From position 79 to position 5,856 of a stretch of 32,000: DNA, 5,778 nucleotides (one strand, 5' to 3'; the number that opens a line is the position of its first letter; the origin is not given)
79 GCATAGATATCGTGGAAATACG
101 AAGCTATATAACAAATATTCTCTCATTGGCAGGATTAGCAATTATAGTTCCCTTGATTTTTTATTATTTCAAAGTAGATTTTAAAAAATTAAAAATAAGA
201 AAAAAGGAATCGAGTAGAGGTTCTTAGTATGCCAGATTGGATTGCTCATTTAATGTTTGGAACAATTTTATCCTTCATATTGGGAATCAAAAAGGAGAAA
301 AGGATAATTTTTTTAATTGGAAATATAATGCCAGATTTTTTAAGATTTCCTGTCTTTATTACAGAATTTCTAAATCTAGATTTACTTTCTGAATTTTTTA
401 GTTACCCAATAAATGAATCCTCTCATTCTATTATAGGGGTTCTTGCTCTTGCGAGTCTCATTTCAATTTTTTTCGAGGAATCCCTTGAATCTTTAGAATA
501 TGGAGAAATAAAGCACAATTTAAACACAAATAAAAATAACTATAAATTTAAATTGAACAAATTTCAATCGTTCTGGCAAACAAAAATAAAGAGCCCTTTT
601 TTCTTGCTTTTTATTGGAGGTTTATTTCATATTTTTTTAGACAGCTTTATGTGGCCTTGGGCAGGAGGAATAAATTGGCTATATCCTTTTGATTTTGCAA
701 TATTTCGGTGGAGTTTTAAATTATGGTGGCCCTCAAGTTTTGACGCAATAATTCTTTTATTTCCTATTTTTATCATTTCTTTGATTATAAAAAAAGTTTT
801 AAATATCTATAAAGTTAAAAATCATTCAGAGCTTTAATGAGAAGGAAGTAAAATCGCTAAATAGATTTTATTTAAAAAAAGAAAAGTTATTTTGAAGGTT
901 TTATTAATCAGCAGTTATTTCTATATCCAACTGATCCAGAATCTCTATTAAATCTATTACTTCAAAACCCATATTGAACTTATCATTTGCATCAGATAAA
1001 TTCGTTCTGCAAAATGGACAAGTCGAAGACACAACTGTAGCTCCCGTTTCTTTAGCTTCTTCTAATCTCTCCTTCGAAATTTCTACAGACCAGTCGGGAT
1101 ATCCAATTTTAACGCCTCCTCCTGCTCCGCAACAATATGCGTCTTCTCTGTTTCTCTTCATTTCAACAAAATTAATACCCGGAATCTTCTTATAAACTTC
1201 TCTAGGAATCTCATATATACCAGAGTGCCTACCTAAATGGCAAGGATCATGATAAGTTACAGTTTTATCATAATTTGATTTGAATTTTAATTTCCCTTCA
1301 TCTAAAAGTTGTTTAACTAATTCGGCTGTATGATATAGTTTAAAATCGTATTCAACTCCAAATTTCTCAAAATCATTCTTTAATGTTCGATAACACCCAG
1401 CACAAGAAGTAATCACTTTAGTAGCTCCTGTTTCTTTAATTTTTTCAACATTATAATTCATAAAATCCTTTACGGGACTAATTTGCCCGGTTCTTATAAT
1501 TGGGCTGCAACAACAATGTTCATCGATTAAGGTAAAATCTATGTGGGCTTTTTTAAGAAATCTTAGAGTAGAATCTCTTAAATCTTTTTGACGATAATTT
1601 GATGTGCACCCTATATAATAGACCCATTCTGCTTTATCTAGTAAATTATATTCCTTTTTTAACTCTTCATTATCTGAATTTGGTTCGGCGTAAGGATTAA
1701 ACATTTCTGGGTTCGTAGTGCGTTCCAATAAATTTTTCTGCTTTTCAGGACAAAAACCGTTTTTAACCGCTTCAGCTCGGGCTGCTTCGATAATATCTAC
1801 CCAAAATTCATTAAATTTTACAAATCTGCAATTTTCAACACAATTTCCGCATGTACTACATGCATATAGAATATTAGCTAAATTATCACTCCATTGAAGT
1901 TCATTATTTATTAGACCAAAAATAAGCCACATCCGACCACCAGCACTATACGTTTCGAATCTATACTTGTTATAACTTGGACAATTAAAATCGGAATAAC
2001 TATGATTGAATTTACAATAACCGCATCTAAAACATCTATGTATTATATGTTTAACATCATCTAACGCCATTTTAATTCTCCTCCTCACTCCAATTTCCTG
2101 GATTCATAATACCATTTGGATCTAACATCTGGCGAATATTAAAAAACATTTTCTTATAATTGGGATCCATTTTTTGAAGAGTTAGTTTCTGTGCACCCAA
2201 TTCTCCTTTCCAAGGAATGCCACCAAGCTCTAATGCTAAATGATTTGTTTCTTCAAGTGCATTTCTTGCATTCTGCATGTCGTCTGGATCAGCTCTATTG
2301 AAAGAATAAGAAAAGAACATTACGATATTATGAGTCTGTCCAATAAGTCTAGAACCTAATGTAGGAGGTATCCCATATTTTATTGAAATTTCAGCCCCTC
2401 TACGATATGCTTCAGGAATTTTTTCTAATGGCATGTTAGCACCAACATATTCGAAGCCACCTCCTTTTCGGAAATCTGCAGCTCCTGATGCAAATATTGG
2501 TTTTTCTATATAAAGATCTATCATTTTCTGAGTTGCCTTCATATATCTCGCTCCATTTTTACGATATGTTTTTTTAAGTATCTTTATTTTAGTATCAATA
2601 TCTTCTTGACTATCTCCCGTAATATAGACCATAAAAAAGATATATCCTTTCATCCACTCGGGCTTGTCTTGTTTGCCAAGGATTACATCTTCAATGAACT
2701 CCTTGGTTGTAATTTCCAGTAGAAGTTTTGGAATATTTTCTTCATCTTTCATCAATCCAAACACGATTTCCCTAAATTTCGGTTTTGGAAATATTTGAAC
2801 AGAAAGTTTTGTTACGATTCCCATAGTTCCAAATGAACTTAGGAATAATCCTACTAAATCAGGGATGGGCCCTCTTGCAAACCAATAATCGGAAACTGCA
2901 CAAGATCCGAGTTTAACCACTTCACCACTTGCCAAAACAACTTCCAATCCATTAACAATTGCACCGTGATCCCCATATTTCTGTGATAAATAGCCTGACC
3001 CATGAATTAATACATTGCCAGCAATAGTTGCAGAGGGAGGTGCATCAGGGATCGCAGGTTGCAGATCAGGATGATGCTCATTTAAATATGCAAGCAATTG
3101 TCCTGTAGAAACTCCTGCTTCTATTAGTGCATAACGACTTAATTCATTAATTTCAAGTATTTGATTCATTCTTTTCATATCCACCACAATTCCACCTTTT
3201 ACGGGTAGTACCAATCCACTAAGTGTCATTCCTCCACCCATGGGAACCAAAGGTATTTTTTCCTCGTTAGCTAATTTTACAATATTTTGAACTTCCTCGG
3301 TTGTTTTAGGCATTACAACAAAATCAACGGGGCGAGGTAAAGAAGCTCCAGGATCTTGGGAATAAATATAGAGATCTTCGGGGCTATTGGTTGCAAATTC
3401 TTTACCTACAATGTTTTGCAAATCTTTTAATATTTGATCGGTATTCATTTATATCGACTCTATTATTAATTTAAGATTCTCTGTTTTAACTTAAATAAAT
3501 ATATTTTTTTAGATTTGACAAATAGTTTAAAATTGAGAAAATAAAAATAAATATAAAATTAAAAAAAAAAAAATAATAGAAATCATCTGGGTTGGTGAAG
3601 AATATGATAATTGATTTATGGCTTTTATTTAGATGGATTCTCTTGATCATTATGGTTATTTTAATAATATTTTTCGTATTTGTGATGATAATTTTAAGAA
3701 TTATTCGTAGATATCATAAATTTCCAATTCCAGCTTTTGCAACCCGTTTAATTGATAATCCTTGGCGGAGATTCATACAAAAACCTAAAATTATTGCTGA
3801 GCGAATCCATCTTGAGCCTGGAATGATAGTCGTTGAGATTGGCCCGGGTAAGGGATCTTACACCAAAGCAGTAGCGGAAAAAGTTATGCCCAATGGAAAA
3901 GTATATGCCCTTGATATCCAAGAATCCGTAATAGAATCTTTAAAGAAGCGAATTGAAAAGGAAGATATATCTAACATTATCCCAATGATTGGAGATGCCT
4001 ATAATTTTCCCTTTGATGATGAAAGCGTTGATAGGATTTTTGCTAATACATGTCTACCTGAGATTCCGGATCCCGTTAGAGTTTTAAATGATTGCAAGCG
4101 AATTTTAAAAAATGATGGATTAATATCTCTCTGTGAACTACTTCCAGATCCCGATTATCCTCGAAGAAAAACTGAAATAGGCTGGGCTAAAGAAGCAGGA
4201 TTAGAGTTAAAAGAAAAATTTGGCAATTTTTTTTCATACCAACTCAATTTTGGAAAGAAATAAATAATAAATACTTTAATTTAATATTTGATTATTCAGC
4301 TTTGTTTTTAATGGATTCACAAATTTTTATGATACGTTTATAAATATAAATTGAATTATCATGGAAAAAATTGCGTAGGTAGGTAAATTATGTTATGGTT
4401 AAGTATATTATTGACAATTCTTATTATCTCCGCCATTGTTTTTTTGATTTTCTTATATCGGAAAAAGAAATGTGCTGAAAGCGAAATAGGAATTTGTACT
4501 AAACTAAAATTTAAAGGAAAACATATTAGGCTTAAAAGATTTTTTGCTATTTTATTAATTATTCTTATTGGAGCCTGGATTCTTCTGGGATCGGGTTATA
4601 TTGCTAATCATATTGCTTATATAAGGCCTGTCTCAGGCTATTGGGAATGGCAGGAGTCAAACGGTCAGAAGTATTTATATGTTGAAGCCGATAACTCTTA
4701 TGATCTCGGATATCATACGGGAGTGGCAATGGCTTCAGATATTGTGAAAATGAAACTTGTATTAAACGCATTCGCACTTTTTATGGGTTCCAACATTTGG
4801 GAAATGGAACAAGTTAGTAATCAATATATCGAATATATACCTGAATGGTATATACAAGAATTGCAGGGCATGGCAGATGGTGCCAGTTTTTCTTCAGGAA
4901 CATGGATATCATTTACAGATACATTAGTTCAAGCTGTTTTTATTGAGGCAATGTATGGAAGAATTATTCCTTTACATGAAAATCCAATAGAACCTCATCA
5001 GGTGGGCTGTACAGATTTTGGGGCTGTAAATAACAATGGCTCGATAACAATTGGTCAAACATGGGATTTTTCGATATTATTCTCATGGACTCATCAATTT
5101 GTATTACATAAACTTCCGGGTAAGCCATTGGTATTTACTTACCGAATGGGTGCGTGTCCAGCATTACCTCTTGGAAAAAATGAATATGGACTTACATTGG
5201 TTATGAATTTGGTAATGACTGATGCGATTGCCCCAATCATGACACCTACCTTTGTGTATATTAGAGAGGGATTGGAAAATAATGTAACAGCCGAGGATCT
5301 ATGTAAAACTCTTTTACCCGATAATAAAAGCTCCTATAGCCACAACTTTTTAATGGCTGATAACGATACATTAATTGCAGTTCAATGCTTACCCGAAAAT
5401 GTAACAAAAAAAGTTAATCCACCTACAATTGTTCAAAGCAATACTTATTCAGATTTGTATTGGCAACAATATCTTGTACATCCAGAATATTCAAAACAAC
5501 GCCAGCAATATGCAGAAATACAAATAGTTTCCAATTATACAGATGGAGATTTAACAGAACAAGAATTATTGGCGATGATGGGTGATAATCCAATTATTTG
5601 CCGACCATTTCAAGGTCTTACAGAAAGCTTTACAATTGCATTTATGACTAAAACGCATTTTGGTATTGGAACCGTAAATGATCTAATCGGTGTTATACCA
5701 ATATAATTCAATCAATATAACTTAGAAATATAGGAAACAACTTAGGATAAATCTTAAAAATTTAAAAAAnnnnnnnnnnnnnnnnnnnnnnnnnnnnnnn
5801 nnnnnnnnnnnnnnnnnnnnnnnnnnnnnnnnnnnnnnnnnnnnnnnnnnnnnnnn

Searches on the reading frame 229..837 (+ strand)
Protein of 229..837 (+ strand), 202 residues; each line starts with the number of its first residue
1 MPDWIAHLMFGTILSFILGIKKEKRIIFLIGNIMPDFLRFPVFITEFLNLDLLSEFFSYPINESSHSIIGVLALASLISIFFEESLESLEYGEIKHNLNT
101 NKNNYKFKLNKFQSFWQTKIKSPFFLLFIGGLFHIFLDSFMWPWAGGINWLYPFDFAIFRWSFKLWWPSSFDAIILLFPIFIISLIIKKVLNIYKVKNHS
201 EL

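Call 9: search_protein_families(library=pfam, proteins=[window:229-837:+])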
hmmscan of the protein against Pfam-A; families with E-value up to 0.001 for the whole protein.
window:229-837:+ (202 aa): 1 family
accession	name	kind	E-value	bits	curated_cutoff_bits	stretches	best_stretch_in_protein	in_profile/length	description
PF04307.19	YdjM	-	4.5e-08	33.2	29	1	5-175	4-142/176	YdjM inner membrane protein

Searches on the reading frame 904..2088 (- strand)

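Call 9: search_protein_families(library=pfam, proteins=[window:904-2088:-])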
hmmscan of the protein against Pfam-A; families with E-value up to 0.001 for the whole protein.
window:904-2088:- (394 aa): 2 families
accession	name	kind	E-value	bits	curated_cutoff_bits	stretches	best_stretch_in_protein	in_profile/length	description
PF02754.22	CCG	-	6.8e-34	116.3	20.6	2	277-364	1-84/85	Cysteine-rich domain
PF13183.11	Fer4_8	-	2e-10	41.5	27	1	16-88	2-65/68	4Fe-4S dicluster domain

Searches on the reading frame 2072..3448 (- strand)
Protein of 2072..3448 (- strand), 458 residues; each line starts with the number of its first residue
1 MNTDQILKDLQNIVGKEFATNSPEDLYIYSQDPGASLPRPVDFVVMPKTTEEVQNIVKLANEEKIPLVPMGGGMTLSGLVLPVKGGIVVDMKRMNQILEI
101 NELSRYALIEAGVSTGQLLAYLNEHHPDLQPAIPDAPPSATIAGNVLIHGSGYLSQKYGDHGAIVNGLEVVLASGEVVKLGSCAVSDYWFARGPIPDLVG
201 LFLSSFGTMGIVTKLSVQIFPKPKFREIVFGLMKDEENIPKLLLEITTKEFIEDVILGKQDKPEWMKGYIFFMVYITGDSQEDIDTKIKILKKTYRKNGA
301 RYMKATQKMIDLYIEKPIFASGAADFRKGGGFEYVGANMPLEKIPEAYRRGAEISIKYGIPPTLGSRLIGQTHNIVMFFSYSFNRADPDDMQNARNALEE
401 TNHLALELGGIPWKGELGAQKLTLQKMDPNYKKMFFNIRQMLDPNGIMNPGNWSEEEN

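Call 9: search_protein_families(library=pfam, proteins=[window:2072-3448:-])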
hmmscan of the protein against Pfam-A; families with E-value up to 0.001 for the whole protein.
window:2072-3448:- (458 aa): 2 families
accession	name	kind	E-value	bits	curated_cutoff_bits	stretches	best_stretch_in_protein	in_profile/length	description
PF01565.28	FAD_binding_4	-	3.2e-35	121.3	26.4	1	42-181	2-139/139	FAD binding domain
PF02913.24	FAD-oxidase_C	-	2.8e-07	30.9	21.2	1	313-452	109-247/248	FAD linked oxidases, C-terminal domain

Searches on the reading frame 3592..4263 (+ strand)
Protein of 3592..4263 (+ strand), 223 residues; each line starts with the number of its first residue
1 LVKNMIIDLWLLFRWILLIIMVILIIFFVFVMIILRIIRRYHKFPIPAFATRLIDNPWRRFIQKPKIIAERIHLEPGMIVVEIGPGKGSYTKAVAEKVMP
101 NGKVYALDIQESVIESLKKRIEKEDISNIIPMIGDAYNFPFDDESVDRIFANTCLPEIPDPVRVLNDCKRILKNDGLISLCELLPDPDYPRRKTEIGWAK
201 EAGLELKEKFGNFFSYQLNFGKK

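Call 9: search_protein_families(library=pfam, proteins=[window:3592-4263:+])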
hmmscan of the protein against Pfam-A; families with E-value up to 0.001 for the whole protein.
window:3592-4263:+ (223 aa): 14 families
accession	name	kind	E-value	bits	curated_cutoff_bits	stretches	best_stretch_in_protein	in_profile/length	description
PF13847.12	Methyltransf_31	-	2.1e-18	66.8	27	1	75-181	2-110/145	Methyltransferase domain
PF08241.18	Methyltransf_11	-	1.9e-17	64.1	21.2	1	81-178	1-93/95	Methyltransferase domain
PF13649.12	Methyltransf_25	-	1.4e-16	61.4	27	1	80-176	1-97/97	Methyltransferase domain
PF01209.24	Ubie_methyltran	-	2e-13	50.7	20.1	1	58-182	35-153/233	ubiE/COQ5 methyltransferase family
PF08242.18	Methyltransf_12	-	2.1e-11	44.9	30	1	81-178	1-98/98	Methyltransferase domain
PF01135.25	PCMT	-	3.3e-10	40.5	20.3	1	69-161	66-158/210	Protein-L-isoaspartate(D-aspartate) O-methyltransferase (PCMT)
PF08704.16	GCD14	-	6.6e-09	36.2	26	1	67-177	31-140/247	tRNA methyltransferase complex GCD14 subunit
PF13489.12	Methyltransf_23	-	1.5e-08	34.9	27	1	74-214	20-145/164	Methyltransferase domain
PF00398.26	RrnaAD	-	2.4e-07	30.6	24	1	68-143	22-92/263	Ribosomal RNA adenine dimethylase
PF02390.23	Methyltransf_4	-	6.6e-07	29.4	24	1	78-151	3-78/173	Putative methyltransferase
PF01269.23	Fibrillarin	-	9e-07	28.7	27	1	70-178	65-172/227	Fibrillarin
PF02475.24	TRM5-TYW2_MTfase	-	7.4e-06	26.5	28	1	74-195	34-153/164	TRM5/TYW2 methyltransferase domain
PF01728.25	FtsJ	-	9.1e-06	26.1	24.1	1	68-119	12-65/181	FtsJ-like methyltransferase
PF02353.26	CMAS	-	0.00016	21.5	27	1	63-150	49-132/273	Mycolic acid cyclopropane synthetase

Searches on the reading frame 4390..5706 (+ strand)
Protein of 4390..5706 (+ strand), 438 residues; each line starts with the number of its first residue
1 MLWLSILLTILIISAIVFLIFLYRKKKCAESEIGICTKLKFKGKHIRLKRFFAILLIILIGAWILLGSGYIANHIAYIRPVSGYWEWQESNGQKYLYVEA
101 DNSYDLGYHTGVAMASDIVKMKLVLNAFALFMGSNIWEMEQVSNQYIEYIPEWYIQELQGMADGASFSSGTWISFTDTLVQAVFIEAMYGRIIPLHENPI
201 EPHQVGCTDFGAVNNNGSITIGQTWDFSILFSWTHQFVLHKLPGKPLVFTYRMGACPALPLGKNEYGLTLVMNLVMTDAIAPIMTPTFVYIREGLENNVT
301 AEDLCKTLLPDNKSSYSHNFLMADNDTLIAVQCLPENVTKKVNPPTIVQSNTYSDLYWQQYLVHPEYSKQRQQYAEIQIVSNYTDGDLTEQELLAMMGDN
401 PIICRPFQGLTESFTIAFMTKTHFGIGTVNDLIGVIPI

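Call 9: search_protein_families(library=pfam, proteins=[window:4390-5706:+])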
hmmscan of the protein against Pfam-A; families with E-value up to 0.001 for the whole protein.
window:4390-5706:+ (438 aa): 1 family
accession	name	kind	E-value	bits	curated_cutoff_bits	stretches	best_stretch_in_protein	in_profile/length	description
PF03417.21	AAT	-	0.0003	21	23.2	1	216-375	5-154/225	Acyl-coenzyme A:6-aminopenicillanic acid acyl-transferase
